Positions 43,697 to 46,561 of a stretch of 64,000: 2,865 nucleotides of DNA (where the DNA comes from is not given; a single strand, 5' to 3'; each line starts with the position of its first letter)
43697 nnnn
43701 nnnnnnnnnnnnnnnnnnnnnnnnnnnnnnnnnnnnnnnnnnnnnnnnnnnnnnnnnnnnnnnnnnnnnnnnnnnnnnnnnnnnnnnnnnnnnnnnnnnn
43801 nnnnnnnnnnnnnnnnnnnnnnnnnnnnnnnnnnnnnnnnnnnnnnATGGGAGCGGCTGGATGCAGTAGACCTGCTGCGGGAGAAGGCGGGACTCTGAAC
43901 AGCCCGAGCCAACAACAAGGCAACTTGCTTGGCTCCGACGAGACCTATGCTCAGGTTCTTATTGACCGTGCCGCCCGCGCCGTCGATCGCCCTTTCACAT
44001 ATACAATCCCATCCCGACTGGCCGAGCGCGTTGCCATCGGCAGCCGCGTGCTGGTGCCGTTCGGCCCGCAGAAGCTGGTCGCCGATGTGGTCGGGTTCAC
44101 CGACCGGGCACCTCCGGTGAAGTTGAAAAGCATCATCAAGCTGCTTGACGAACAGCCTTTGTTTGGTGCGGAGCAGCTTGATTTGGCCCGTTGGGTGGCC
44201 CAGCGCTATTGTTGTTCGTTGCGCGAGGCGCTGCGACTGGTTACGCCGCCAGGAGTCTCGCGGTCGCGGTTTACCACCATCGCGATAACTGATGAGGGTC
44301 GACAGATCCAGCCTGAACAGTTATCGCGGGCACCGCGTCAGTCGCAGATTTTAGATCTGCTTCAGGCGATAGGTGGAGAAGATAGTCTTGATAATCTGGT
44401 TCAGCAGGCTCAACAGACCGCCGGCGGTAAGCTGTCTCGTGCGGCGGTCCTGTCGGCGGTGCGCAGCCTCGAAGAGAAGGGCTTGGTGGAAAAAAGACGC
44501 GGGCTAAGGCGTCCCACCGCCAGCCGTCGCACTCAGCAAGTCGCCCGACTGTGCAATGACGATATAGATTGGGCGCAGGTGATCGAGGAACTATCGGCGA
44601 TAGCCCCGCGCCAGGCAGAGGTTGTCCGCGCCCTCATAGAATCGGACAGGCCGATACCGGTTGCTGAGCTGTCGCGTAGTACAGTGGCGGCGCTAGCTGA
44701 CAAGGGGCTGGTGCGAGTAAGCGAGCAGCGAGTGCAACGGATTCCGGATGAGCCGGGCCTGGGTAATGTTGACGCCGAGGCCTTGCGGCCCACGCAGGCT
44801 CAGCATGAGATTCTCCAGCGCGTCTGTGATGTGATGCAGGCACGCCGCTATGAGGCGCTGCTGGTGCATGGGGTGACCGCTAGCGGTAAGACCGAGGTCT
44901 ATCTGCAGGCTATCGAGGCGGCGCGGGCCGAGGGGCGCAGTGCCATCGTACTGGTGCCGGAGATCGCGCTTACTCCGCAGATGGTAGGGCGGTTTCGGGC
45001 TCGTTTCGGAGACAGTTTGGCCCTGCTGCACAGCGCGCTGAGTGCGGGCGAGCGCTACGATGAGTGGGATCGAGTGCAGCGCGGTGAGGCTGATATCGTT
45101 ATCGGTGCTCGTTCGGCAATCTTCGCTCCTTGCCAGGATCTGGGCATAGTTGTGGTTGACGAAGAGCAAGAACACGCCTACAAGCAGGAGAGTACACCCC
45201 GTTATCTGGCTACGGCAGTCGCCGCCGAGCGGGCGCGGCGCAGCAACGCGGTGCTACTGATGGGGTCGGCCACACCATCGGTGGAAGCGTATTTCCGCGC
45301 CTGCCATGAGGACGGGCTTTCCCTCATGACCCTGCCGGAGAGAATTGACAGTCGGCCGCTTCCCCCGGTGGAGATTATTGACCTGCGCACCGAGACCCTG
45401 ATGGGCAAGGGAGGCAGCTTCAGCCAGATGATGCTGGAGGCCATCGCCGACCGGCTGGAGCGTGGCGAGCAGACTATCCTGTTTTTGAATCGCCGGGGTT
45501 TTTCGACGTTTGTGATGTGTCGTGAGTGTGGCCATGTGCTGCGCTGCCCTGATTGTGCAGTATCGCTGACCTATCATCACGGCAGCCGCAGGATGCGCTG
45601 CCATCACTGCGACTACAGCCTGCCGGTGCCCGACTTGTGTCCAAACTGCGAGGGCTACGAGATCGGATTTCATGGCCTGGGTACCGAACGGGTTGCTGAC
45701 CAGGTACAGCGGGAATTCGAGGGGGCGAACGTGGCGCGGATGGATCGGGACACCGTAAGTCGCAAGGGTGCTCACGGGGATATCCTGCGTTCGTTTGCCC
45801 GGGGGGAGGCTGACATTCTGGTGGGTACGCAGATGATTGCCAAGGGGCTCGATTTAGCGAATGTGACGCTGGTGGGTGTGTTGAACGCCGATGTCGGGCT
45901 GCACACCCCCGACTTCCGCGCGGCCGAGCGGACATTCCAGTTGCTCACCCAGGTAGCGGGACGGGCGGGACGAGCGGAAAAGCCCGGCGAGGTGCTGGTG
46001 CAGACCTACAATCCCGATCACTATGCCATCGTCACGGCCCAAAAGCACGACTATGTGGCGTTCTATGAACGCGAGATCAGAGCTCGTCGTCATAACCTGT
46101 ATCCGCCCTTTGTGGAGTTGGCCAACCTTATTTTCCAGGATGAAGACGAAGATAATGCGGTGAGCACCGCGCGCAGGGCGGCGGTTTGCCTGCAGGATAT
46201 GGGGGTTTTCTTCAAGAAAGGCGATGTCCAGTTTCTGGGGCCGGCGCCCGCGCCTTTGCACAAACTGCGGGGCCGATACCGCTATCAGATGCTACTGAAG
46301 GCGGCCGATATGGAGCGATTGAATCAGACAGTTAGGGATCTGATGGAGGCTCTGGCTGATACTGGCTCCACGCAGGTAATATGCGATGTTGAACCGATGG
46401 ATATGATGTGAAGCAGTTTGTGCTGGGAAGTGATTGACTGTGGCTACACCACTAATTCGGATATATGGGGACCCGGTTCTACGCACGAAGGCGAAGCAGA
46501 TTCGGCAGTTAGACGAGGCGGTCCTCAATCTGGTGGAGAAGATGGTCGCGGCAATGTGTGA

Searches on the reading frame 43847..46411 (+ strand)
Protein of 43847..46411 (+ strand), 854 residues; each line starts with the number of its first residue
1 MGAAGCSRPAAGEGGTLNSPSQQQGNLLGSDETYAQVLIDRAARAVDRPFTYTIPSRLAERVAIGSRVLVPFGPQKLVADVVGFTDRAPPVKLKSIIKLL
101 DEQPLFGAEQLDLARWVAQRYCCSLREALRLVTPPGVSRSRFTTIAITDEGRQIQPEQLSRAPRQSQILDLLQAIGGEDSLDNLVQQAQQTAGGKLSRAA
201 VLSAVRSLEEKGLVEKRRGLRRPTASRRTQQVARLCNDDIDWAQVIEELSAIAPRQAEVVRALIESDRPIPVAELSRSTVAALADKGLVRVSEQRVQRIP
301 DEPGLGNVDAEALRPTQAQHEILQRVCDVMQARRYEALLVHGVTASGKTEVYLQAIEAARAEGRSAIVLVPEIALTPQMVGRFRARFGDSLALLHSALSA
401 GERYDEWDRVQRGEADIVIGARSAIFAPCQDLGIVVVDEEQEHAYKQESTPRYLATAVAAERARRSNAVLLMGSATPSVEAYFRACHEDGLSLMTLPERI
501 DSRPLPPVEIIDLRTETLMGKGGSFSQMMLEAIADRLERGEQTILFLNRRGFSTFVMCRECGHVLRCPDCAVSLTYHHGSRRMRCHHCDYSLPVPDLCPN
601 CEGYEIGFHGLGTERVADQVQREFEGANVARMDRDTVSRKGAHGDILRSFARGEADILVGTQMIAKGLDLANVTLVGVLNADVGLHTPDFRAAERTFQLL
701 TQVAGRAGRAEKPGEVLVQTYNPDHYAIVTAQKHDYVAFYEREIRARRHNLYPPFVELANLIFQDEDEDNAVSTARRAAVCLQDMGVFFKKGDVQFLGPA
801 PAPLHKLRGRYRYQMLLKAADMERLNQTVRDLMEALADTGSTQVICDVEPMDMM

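Call 47: search_protein_families(library=pfam, proteins=[window:43847-46411:+], max_evalue=0.00001)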
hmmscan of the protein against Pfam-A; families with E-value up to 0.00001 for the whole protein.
window:43847-46411:+ (854 aa): 6 families
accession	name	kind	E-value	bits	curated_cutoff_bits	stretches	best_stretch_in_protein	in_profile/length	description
PF17764.6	PriA_3primeBD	-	1.6e-25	89.2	22.7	1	36-134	1-96/96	3'DNA-binding domain (3'BD)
PF18074.6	PriA_C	-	6.3e-20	72.2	26.9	1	754-850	1-95/95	Primosomal protein N C-terminal domain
PF00270.35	DEAD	-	4.1e-18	66.1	26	1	334-478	13-161/167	DEAD/DEAH box helicase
PF00271.37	Helicase_C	-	2.3e-11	44.3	23.5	1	624-710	38-109/110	Helicase conserved C-terminal domain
PF04851.21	ResIII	-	3.6e-10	40.4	22.5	1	314-445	3-139/164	Type III restriction enzyme, res subunit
PF18319.7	Zn_ribbon_PriA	-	5.4e-10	39.5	26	1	567-593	1-27/27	PriA DNA helicase Cys-rich region (CRR) domain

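Call 48: search_protein_families(library=padloc, proteins=[window:43847-46411:+], max_evalue=1e-8)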
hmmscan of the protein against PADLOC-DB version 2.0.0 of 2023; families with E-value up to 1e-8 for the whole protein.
window:43847-46411:+ (854 aa): 0 families
